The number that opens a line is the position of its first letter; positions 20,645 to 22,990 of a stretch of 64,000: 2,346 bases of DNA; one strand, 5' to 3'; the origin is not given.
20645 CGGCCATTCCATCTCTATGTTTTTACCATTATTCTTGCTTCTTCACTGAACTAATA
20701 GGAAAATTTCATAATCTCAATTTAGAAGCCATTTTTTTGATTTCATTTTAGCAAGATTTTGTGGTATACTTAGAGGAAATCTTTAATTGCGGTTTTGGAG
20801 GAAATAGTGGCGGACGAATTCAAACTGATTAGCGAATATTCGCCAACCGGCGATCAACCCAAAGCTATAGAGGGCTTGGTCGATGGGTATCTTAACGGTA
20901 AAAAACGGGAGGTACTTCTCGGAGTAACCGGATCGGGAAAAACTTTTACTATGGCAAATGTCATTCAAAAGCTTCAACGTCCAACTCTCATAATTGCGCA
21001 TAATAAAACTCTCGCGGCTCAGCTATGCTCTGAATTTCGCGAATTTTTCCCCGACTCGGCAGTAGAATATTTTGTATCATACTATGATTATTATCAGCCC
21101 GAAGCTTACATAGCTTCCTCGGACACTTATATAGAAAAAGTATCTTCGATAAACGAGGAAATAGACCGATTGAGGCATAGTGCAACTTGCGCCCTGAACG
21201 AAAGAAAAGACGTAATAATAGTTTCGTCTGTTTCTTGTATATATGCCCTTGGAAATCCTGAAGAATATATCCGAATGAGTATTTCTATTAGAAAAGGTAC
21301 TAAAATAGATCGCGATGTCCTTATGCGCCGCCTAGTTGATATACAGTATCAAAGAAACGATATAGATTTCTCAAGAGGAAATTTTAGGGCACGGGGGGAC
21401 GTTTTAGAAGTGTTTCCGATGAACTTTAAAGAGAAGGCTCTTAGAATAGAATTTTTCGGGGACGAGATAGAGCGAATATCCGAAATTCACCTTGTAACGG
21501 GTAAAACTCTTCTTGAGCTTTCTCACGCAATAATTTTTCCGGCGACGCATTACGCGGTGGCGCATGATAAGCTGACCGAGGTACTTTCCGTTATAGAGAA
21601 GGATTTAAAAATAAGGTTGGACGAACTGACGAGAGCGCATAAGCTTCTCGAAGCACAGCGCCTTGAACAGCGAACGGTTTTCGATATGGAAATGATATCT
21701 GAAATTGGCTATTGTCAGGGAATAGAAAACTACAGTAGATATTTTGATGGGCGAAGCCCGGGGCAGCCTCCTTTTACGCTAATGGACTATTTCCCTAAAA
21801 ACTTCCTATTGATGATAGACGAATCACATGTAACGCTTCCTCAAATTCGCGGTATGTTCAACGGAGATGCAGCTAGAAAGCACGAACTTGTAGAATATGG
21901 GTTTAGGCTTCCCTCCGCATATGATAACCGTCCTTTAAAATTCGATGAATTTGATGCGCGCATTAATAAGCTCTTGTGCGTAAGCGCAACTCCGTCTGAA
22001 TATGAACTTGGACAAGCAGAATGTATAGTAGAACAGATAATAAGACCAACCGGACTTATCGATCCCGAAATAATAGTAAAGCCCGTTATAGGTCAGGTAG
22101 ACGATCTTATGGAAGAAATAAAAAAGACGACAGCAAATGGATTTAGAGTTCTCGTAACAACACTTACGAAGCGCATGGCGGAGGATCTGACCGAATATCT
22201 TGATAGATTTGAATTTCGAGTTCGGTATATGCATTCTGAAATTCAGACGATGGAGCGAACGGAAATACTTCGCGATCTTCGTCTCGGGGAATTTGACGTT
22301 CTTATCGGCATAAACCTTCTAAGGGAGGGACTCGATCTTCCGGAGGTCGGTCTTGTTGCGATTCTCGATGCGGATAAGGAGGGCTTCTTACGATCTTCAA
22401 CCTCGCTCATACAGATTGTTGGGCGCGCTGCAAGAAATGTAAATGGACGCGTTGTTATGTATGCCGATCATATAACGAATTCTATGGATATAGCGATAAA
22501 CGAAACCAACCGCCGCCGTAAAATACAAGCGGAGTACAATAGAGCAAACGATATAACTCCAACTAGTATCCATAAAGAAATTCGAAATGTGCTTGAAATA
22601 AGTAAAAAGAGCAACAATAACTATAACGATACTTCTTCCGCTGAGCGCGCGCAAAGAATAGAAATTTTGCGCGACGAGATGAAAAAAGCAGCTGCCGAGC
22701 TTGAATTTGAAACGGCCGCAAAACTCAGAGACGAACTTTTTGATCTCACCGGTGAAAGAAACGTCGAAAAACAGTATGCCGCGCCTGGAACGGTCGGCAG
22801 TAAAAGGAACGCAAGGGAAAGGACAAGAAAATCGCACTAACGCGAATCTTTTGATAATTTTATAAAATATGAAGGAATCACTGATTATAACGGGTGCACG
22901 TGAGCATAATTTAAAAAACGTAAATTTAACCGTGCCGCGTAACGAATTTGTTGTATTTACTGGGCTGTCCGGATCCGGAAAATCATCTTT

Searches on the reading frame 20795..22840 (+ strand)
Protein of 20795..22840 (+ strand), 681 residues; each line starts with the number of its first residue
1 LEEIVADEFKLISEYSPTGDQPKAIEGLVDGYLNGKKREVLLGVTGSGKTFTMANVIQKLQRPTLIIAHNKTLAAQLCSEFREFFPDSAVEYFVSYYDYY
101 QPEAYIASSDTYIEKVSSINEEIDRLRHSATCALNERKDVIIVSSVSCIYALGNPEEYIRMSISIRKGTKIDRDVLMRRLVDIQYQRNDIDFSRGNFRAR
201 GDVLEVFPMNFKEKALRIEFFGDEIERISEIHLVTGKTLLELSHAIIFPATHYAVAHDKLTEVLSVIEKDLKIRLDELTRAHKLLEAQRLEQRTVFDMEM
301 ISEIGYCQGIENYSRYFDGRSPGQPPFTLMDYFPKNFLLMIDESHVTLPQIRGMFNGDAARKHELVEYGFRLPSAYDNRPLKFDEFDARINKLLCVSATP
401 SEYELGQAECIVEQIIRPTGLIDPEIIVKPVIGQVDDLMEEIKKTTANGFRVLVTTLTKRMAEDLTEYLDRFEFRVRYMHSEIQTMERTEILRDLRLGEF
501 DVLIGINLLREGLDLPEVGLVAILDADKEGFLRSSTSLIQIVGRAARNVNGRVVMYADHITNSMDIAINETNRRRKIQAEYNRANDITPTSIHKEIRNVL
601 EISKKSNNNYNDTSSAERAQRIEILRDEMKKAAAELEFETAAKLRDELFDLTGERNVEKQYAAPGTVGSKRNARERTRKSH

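Call 8: search_protein_families(library=pfam, proteins=[window:20795-22840:+])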
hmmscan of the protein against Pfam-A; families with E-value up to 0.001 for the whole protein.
window:20795-22840:+ (681 aa): 6 families
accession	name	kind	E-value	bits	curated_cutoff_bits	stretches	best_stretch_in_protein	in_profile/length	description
PF17757.6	UvrB_inter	-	1.1e-33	115.6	22.9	1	163-253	1-91/91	UvrB interaction domain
PF00271.37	Helicase_C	-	1.7e-20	73.7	23.5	1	435-548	3-109/110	Helicase conserved C-terminal domain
PF12344.14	UvrB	-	1.7e-19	69.8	27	1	555-597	1-43/43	Ultra-violet resistance protein B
PF04851.21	ResIII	-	3.3e-14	53.6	22.5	1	17-143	4-131/164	Type III restriction enzyme, res subunit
PF00270.35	DEAD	-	2.7e-06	27.6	26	1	21-90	4-74/167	DEAD/DEAH box helicase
PF02151.25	UVR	-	2.7e-06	27.4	21.5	1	621-648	3-30/36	UvrB/uvrC motif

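Call 13: find_homologous_proteins(query=window:20795-22840:+, max_evalue=1e-100)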
Query window:20795-22840:+ (681 aa): 8000 proteins with E <= 1e-100 among 8000 candidates; the best 120 are listed.
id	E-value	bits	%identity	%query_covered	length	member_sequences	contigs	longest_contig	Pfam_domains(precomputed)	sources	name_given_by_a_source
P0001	0.0e+0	1502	100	99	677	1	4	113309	PF00270.36,PF02151.26,PF17757.7,PF00271.38,PF27431.1,PF04851.22,PF12344.15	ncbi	ncbi:MAG: excinuclease ABC subunit UvrB [Clostridia bacterium]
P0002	0.0e+0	1089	70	99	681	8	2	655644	PF00270.36,PF02151.26,PF17757.7,PF00271.38,PF27431.1,PF04851.22,PF12344.15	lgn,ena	-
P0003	0.0e+0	1088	70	99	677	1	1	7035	PF00270.36,PF02151.26,PF17757.7,PF00271.38,PF27431.1,PF04851.22,PF12344.15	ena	-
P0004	0.0e+0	1083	70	99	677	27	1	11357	PF00270.36,PF02151.26,PF17757.7,PF00271.38,PF27431.1,PF04851.22,PF12344.15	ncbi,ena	-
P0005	0.0e+0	1082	71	99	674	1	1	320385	PF00270.36,PF02151.26,PF17757.7,PF00271.38,PF27431.1,PF04851.22,PF12344.15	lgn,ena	-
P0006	0.0e+0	1080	71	99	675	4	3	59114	PF00270.36,PF02151.26,PF17757.7,PF00271.38,PF27431.1,PF04851.22,PF12344.15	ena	-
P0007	0.0e+0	1080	71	99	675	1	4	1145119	PF00270.36,PF02151.26,PF17757.7,PF00271.38,PF27431.1,PF04851.22,PF12344.15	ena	-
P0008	0.0e+0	1080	71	99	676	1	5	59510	PF02151.26,PF13604.13,PF17757.7,PF00271.38,PF27431.1,PF04851.22,PF12344.15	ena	-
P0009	0.0e+0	1079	71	99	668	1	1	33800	PF00270.36,PF02151.26,PF13604.13,PF17757.7,PF00271.38,PF27431.1,PF04851.22,PF12344.15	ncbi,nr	ncbi:MAG: excinuclease ABC subunit UvrB [Clostridia bacterium]|nr:excinuclease ABC subunit UvrB [Clo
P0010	0.0e+0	1079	71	99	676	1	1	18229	PF02151.26,PF13604.13,PF17757.7,PF00271.38,PF27431.1,PF04851.22,PF12344.15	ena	-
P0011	0.0e+0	1078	70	99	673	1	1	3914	PF00270.36,PF02151.26,PF13604.13,PF17757.7,PF00271.38,PF27431.1,PF04851.22,PF12344.15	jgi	jgi:excinuclease ABC subunit B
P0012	0.0e+0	1078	71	99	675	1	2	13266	PF00270.36,PF02151.26,PF17757.7,PF00271.38,PF27431.1,PF04851.22,PF12344.15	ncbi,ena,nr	ncbi:MAG TPA: excinuclease ABC subunit UvrB [Clostridia bacterium]|nr:excinuclease ABC subunit UvrB 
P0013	0.0e+0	1078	70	99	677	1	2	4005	PF00270.36,PF02151.26,PF17757.7,PF00271.38,PF27431.1,PF04851.22,PF12344.15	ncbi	-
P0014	0.0e+0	1078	70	99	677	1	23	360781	PF00270.36,PF02151.26,PF17757.7,PF00271.38,PF27431.1,PF04851.22,PF12344.15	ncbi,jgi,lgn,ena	-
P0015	0.0e+0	1078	70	99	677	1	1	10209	PF00270.36,PF02151.26,PF17757.7,PF00271.38,PF27431.1,PF04851.22,PF12344.15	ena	-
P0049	0.0e+0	1071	71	99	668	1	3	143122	PF00270.36,PF02151.26,PF17757.7,PF00271.38,PF27431.1,PF04851.22,PF12344.15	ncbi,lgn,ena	ncbi:MAG: excinuclease ABC subunit UvrB [Christensenellales bacterium]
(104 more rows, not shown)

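Call 14: find_encoding_contigs(protein=P0001, flank=3000, max_places=4)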
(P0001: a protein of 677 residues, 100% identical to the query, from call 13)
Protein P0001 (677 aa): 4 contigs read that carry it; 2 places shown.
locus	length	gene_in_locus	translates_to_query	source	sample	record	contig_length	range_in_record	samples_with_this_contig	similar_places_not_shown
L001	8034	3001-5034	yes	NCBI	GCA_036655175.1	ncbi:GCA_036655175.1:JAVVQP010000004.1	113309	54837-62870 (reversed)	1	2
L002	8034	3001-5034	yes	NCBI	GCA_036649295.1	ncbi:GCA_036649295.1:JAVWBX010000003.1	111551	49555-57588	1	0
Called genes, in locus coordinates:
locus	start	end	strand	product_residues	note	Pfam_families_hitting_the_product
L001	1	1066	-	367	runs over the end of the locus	PF01551:Peptidase_M23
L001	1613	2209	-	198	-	PF12917:YfbR-like, PF13023:HD_3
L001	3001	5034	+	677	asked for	PF00270:DEAD (faint), PF04851:ResIII, PF17757:UvrB_inter, PF27431:UvrB_3rd, PF00271:Helicase_C, PF12344:UvrB, PF02151:UVR (weak)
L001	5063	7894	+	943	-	PF00005:ABC_tran (faint), PF02463:SMC_N (faint), PF03193:RsgA_GTPase (faint), PF13191:AAA_16 (faint), PF13304:AAA_21 (faint), PF13555:AAA_29 (faint), PF17760:UvrA_inter, PF17755:UvrA_DNA-bind, +2 more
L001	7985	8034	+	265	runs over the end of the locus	PF14512:TM1586_NiRdase, PF00881:Nitroreductase (faint)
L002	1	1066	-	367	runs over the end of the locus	PF01551:Peptidase_M23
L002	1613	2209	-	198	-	PF12917:YfbR-like, PF13023:HD_3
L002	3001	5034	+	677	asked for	PF00270:DEAD (faint), PF04851:ResIII, PF17757:UvrB_inter, PF27431:UvrB_3rd, PF00271:Helicase_C, PF12344:UvrB, PF02151:UVR (weak)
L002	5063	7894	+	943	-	PF00005:ABC_tran (faint), PF02463:SMC_N (faint), PF03193:RsgA_GTPase (faint), PF13191:AAA_16 (faint), PF13304:AAA_21 (faint), PF13555:AAA_29 (faint), PF17760:UvrA_inter, PF17755:UvrA_DNA-bind, +2 more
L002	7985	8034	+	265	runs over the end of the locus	PF14512:TM1586_NiRdase, PF00881:Nitroreductase (faint)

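Call 15: find_encoding_contigs(protein=P0002, flank=10000, max_places=2)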
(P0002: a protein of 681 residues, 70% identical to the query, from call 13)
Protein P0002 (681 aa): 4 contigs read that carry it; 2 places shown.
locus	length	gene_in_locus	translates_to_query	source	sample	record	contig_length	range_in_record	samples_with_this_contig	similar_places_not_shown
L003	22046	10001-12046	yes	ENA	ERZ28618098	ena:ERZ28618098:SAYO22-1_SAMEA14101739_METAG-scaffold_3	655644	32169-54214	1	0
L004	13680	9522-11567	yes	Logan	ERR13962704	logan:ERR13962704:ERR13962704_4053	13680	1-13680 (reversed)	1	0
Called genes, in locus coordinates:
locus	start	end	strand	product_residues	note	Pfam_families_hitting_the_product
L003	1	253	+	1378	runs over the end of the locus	PF00082:Peptidase_S8, PF06280:fn3_5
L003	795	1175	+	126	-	-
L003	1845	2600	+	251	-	PF03419:Peptidase_U4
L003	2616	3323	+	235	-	PF04542:Sigma70_r2, PF04545:Sigma70_r4, PF01381:HTH_3 (weak)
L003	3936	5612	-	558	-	PF12229:PG_binding_4, PF04294:VanW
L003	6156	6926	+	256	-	PF03309:Pan_kinase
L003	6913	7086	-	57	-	-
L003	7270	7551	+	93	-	PF07876:Dabb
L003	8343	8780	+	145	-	PF07486:Hydrolase_2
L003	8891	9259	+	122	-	-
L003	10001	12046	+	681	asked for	PF00270:DEAD (faint), PF04851:ResIII, PF17757:UvrB_inter, PF27431:UvrB_3rd, PF00271:Helicase_C, PF12344:UvrB, PF02151:UVR (weak)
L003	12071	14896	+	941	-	PF00005:ABC_tran (faint), PF02463:SMC_N (faint), PF03193:RsgA_GTPase (faint), PF13191:AAA_16 (faint), PF13304:AAA_21 (faint), PF13555:AAA_29 (faint), PF17760:UvrA_inter, PF17755:UvrA_DNA-bind, +1 more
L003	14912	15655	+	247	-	PF14512:TM1586_NiRdase, PF00881:Nitroreductase (weak)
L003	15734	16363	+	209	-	PF06971:Put_DNA-bind_N, PF02629:CoA_binding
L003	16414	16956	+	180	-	PF21349:RUBY_RBDX, PF02915:Rubrerythrin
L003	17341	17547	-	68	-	-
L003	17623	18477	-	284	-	PF21302:Zn_ribbon_RlmA, PF08241:Methyltransf_11, PF13649:Methyltransf_25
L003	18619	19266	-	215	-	PF00392:GntR, PF07729:FCD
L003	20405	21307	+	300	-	PF01471:PG_binding_1 (faint)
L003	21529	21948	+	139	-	PF05105:Phage_holin_4_1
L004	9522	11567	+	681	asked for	PF00270:DEAD (faint), PF04851:ResIII, PF17757:UvrB_inter, PF27431:UvrB_3rd, PF00271:Helicase_C, PF12344:UvrB, PF02151:UVR (weak)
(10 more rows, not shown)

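Call 16: find_encoding_contigs(protein=P0049, flank=10000, max_places=2)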
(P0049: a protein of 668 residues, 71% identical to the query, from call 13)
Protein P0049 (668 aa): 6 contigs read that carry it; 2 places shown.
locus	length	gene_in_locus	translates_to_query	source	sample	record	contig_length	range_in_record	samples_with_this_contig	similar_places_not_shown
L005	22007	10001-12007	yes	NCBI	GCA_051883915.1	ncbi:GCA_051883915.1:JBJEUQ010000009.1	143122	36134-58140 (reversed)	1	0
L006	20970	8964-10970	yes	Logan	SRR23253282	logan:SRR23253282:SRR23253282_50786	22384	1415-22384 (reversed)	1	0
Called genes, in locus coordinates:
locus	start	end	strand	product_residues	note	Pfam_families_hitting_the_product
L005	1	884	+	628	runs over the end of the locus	PF08497:Radical_SAM_N, PF04055:Radical_SAM, PF11842:DUF3362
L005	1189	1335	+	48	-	-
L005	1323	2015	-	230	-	PF00543:P-II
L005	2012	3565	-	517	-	PF07556:DUF1538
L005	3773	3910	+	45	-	-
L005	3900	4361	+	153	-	PF03862:SpoVAC_SpoVAEB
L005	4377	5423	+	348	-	PF07451:SpoVAD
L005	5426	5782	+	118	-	PF03862:SpoVAC_SpoVAEB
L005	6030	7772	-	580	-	PF06024:Orf78 (faint), PF04294:VanW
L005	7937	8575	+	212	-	PF12822:ECF_trnsprt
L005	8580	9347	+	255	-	PF03309:Pan_kinase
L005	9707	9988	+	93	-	PF07876:Dabb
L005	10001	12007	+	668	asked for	PF00270:DEAD (faint), PF04851:ResIII, PF17757:UvrB_inter, PF27431:UvrB_3rd, PF00271:Helicase_C, PF12344:UvrB, PF02151:UVR (weak)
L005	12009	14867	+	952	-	PF00005:ABC_tran (faint), PF02463:SMC_N (faint), PF03193:RsgA_GTPase (faint), PF13555:AAA_29 (faint), PF17760:UvrA_inter, PF17755:UvrA_DNA-bind, PF13304:AAA_21 (weak)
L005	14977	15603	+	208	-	PF06971:Put_DNA-bind_N, PF02629:CoA_binding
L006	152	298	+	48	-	-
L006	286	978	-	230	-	PF00543:P-II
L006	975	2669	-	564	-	PF07556:DUF1538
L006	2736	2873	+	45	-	-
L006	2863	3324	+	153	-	PF03862:SpoVAC_SpoVAEB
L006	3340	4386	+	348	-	PF07451:SpoVAD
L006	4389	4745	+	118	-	PF03862:SpoVAC_SpoVAEB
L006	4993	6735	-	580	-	PF06024:Orf78 (faint), PF04294:VanW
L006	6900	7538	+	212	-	PF12822:ECF_trnsprt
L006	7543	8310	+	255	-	PF03309:Pan_kinase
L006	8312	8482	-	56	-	-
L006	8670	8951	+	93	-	PF07876:Dabb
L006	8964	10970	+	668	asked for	PF00270:DEAD (faint), PF04851:ResIII, PF17757:UvrB_inter, PF27431:UvrB_3rd, PF00271:Helicase_C, PF12344:UvrB, PF02151:UVR (weak)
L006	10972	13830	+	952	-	PF00005:ABC_tran (faint), PF02463:SMC_N (faint), PF03193:RsgA_GTPase (faint), PF13555:AAA_29 (faint), PF17760:UvrA_inter, PF17755:UvrA_DNA-bind, PF13304:AAA_21 (weak)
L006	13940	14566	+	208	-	PF06971:Put_DNA-bind_N, PF02629:CoA_binding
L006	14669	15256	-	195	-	PF02545:Maf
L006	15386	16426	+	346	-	PF00022:Actin (faint), PF06723:MreB_Mbl, PF00012:HSP70, PF14450:FtsA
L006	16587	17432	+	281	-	PF04085:MreC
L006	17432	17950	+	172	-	PF04093:MreD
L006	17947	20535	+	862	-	PF03717:PBP_dimer, PF00905:Transpeptidase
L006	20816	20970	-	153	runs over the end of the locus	PF09719:C_GCAxxG_C_C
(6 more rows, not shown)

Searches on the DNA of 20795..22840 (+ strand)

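Call 17: search_rna_families(sources=[L003, L005, L001, L002], threshold=gathering)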
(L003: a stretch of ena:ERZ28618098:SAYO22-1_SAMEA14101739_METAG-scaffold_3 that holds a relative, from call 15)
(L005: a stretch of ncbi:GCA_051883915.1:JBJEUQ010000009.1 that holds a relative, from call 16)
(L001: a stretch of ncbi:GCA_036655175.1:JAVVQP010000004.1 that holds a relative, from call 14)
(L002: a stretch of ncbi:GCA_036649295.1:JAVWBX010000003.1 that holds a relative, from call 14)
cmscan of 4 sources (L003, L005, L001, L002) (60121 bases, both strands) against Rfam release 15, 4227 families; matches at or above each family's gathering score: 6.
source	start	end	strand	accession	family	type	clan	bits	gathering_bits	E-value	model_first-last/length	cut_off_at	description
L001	2613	2686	-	RF00005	tRNA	Gene; tRNA;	CL00001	70.2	29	2.6e-13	1-71/71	no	tRNA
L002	2613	2686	-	RF00005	tRNA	Gene; tRNA;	CL00001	70.2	29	2.6e-13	1-71/71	no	tRNA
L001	2361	2431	-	RF00005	tRNA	Gene; tRNA;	CL00001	58.3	29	4.7e-10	1-71/71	no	tRNA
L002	2361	2431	-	RF00005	tRNA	Gene; tRNA;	CL00001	58.3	29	4.7e-10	1-71/71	no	tRNA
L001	2434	2610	-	RF00013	6S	Gene;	-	56.5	46.4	1.4e-08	1-187/187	no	6S / SsrS RNA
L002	2434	2610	-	RF00013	6S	Gene;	-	56.5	46.4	1.4e-08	1-187/187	no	6S / SsrS RNA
